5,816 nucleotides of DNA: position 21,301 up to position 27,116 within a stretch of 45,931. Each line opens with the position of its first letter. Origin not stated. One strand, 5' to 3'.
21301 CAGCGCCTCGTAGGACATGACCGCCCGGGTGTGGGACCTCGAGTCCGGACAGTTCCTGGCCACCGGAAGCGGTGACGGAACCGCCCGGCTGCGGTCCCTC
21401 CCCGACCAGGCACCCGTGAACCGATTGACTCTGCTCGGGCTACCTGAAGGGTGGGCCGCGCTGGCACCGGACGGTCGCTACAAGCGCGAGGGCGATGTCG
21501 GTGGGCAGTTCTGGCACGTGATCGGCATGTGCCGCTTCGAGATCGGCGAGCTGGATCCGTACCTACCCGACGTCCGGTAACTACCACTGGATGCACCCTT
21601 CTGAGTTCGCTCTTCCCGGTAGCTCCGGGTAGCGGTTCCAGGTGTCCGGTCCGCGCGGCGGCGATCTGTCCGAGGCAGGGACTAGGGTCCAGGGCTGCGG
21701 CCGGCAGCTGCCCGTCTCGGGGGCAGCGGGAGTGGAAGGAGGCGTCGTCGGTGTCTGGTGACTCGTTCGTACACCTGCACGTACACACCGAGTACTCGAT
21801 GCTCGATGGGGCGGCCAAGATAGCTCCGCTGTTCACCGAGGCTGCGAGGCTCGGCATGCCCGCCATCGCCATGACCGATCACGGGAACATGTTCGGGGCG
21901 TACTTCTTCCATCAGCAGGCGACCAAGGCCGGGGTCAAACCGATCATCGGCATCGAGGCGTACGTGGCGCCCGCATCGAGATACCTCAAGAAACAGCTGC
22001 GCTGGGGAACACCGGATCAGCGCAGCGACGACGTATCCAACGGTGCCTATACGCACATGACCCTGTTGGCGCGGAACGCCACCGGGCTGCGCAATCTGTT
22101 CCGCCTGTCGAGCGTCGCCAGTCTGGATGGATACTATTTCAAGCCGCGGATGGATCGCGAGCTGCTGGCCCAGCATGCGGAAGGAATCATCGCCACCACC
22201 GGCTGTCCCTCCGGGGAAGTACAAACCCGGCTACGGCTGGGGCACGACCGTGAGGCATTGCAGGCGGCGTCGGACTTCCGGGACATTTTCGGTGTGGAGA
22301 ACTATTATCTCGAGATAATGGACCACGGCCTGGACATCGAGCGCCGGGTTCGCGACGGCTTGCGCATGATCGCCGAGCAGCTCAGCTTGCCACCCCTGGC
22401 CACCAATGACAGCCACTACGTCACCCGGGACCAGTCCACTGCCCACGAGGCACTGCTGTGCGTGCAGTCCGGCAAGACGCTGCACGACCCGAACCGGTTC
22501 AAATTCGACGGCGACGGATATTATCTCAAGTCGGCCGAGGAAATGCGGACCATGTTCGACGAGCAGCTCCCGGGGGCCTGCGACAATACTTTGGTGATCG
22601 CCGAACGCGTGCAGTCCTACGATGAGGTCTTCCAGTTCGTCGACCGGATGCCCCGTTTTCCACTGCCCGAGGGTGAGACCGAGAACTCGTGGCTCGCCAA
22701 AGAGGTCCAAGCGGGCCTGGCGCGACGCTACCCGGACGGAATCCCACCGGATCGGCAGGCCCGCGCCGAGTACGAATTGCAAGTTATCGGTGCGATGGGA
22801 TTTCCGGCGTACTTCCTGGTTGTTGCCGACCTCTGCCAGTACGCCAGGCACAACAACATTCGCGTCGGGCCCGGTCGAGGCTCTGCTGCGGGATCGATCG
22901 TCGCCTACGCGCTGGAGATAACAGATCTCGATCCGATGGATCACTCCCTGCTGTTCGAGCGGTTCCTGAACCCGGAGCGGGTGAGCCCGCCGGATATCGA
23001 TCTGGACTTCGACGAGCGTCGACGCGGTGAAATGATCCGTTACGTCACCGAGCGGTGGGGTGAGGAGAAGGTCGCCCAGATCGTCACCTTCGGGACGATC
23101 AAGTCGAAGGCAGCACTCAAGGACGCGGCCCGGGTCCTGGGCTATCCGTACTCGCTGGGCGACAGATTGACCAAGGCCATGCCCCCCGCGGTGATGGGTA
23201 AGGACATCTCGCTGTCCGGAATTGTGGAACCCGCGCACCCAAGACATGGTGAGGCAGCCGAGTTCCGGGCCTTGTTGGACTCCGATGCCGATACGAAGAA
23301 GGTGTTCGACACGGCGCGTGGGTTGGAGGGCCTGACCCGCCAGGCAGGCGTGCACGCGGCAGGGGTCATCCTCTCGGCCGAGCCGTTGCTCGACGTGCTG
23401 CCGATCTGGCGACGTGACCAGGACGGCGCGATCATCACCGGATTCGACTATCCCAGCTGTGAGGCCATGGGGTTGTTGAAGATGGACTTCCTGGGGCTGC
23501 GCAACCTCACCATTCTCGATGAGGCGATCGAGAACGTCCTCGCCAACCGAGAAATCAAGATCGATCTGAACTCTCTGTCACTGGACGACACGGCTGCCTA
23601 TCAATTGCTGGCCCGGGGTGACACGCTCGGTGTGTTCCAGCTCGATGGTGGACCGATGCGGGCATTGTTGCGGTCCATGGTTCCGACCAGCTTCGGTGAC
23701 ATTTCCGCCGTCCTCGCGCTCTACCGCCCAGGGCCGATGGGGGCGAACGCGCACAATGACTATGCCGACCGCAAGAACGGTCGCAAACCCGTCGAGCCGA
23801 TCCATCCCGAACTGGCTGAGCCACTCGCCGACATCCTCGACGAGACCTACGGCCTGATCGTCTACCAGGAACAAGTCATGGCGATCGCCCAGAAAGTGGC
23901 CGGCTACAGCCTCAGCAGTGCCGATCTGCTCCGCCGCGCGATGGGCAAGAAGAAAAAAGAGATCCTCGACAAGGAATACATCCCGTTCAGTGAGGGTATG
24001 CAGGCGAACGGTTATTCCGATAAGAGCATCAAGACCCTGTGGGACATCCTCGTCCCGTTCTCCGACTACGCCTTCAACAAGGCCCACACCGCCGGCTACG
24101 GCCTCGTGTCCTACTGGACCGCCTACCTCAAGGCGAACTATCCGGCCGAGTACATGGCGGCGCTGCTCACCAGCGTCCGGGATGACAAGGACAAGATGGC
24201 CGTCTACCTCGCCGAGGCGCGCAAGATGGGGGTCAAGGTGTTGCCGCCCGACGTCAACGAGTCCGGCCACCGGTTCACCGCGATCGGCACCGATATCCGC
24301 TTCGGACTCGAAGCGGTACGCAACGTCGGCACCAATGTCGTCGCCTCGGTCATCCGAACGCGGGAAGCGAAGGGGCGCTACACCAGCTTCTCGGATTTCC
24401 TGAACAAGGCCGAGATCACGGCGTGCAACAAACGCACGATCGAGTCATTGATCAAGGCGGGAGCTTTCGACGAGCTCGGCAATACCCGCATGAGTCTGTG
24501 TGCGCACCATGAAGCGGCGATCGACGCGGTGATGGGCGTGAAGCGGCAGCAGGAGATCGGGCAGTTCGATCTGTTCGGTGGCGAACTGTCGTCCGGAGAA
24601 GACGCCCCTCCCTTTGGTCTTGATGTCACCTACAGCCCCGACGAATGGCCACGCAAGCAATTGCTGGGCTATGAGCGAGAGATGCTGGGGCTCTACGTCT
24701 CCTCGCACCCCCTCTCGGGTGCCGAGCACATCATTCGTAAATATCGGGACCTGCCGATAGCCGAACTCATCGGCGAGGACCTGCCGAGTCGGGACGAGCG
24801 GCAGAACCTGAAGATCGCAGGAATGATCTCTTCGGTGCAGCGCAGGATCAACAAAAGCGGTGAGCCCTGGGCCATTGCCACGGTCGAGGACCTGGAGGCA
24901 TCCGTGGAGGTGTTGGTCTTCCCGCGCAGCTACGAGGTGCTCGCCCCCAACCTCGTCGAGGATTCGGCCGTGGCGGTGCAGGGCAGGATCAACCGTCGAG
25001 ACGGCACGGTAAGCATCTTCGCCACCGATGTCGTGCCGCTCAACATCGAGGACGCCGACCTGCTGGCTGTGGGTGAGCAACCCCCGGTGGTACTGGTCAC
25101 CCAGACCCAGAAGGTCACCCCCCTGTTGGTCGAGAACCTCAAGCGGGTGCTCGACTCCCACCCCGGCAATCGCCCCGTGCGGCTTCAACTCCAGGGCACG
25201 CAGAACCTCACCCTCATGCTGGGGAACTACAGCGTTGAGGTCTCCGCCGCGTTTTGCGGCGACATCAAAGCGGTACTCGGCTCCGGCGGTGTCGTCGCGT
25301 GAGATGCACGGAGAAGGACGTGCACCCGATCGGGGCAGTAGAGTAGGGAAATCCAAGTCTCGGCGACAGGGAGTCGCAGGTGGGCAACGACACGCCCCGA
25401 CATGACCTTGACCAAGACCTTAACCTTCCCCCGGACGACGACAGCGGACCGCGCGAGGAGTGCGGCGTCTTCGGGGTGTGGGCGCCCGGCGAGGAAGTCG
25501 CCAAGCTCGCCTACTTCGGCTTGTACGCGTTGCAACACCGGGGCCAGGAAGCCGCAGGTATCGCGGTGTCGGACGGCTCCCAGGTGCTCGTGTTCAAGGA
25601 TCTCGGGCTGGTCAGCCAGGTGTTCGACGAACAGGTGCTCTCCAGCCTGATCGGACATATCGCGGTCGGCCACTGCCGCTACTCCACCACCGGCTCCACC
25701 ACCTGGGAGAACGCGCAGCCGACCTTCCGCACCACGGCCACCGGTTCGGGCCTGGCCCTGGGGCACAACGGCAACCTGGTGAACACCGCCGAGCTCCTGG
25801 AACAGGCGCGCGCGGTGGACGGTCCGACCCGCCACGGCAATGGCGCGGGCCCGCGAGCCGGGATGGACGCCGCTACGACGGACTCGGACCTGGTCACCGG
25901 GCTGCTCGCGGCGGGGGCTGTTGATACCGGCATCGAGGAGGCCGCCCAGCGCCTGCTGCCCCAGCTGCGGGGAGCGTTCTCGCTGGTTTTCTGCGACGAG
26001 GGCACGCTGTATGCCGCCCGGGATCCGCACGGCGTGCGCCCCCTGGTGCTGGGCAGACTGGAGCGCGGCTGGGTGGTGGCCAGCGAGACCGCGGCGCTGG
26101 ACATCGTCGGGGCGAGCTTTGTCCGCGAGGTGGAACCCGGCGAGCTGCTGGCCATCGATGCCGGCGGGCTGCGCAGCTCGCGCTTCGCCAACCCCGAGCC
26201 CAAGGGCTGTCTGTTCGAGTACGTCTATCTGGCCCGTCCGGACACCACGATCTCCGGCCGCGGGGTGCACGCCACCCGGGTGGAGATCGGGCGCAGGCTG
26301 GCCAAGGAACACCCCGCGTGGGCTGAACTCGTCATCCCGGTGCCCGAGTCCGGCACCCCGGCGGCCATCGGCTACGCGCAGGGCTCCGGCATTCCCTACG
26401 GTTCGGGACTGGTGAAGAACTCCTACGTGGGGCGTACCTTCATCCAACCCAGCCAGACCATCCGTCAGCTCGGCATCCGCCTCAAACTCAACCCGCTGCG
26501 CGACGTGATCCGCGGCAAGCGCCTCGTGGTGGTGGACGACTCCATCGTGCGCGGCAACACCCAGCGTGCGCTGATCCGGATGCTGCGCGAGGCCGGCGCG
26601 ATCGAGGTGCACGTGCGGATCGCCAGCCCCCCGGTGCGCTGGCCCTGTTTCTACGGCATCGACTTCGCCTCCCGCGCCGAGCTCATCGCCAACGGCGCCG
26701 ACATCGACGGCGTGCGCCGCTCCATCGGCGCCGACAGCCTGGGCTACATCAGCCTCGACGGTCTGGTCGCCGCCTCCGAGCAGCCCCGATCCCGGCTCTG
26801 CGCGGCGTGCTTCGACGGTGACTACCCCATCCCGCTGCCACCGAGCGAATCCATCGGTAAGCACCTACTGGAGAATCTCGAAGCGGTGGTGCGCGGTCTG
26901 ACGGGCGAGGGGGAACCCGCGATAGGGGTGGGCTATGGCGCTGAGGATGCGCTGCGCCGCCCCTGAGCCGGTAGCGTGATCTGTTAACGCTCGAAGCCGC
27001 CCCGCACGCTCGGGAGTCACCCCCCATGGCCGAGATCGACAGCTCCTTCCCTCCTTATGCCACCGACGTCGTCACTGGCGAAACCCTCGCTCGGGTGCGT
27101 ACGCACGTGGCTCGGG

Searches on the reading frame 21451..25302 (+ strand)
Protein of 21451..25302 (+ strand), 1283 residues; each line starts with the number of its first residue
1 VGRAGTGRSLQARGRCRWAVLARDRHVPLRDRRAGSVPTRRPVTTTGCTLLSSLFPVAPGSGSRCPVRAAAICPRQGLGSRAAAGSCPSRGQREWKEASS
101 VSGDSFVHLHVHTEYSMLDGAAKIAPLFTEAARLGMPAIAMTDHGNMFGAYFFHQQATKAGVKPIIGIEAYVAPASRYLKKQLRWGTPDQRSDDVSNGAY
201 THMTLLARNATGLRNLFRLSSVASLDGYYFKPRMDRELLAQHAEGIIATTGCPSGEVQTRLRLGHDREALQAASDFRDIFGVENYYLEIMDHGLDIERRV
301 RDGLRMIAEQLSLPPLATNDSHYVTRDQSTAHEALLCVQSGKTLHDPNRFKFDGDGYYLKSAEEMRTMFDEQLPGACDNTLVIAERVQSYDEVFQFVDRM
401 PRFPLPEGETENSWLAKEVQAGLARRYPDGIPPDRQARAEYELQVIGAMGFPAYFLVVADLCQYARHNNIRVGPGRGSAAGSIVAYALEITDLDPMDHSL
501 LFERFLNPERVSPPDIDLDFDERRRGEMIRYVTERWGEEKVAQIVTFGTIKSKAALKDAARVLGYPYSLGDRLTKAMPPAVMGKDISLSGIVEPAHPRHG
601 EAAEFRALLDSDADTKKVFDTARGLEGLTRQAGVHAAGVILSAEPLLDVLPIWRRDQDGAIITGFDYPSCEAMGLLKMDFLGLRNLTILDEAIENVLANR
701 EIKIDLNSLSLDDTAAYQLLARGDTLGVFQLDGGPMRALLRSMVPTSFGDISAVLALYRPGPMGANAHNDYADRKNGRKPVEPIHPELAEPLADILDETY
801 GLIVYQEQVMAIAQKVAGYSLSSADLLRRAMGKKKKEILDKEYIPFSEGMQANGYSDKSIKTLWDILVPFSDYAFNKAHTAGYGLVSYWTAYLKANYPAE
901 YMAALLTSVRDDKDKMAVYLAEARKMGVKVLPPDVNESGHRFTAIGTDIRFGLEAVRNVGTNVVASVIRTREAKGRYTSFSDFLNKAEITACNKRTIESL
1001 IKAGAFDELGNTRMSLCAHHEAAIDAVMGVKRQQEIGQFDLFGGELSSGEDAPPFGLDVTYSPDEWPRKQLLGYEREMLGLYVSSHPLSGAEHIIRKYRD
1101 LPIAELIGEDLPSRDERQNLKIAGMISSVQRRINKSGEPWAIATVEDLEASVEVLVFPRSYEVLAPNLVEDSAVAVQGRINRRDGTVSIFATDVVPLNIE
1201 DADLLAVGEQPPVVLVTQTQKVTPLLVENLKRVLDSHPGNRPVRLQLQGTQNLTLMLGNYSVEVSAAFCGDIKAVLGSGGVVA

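Call 15: search_protein_families(library=pfam, proteins=[window:21451-25302:+])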
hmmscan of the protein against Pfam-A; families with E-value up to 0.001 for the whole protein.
window:21451-25302:+ (1283 aa): 5 families
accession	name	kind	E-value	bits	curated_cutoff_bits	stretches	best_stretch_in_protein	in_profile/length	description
PF07733.18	DNA_pol3_alpha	-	1e-96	324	23.9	1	414-682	2-260/260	Bacterial DNA polymerase III alpha NTPase domain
PF17657.6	DNA_pol3_finger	-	2.7e-58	196.4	22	1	685-854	1-166/166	Bacterial DNA polymerase III alpha subunit finger domain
PF02811.25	PHP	-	1.6e-51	175.3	26.4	1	108-292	1-164/164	PHP domain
PF14579.12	HHH_6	-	2.3e-28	98.7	25.6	1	927-1015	1-89/90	Helix-hairpin-helix motif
PF01336.31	tRNA_anti-codon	-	5.7e-11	42.6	27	1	1121-1197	2-75/75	OB-fold nucleic acid binding domain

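Call 67: search_protein_families(library=ncbifam, proteins=[window:21451-25302:+], max_evalue=0.00001)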
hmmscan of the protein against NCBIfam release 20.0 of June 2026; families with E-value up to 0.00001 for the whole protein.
window:21451-25302:+ (1283 aa): 13 families
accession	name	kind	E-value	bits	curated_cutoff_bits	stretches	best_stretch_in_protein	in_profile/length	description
NF004226.0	PRK05673.1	equivalog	0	1490.1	1002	1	104-1278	4-1140/1146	DNA polymerase III subunit alpha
TIGR00594.1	polc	superfamily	0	1297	434.35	1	106-1157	1-1022/1022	DNA polymerase III subunit alpha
NF005298.0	PRK06826.1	equivalog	0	1212.9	1260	1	105-1281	4-1148/1151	DNA polymerase III subunit alpha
NF005617.0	PRK07374.1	equivalog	2.3e-301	1002.8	1653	1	105-1209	2-1090/1170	DNA polymerase III subunit alpha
NF005377.0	PRK06920.1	equivalog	3.6e-266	886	1806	1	105-1282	2-1105/1108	DNA polymerase III subunit alpha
NF007079.0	PRK09532.1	equivalog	2e-204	681.4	1525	1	105-877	2-778/876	DNA polymerase III subunit alpha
NF004225.0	PRK05672.1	subfamily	7.7e-180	600.3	939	1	105-1200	5-1035/1047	error-prone DNA polymerase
NF005516.0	PRK07135.1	equivalog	2.2e-171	572.3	1084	2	434-1036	252-838/974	DNA polymerase III DnaE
NF005582.0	PRK07279.1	equivalog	5.2e-170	567.7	1279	2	322-1267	157-1018/1033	DNA polymerase III subunit alpha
NF004550.0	PRK05898.1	equivalog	2.4e-154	515.9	1182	1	316-1024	138-824/971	DNA polymerase III subunit alpha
NF005616.0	PRK07373.1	equivalog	1.2e-77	261.3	646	1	874-1208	37-369/449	DNA polymerase III subunit alpha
NF001688.0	PRK00448.1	equivalog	5.1e-55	186.7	873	2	192-497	606-914/1445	PolC-type DNA polymerase III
TIGR01405.1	polC_Gram_pos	equivalog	8.4e-49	166.2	1043.45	2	194-496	374-678/1211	DNA polymerase III subunit alpha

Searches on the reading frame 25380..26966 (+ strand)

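Call 15: search_protein_families(library=pfam, proteins=[window:25380-26966:+])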
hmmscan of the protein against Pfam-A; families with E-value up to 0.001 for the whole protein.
window:25380-26966:+ (528 aa): 5 families
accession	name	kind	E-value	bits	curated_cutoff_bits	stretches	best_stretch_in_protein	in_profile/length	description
PF13522.11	GATase_6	-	5.3e-12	46.3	27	1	92-236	10-130/130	Glutamine amidotransferase domain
PF13537.11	GATase_7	-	3.9e-10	40.2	25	1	110-240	11-121/123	Glutamine amidotransferase domain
PF00156.33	Pribosyltran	-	5.3e-05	23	26.3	1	317-412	32-120/158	Phosphoribosyl transferase domain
PF00310.26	GATase_2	-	5.5e-05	22.5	19.9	0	89-132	200-234/420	Glutamine amidotransferases class-II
PF13230.11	GATase_4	-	0.00061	19.2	23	0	60-140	37-118/272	Glutamine amidotransferases class-II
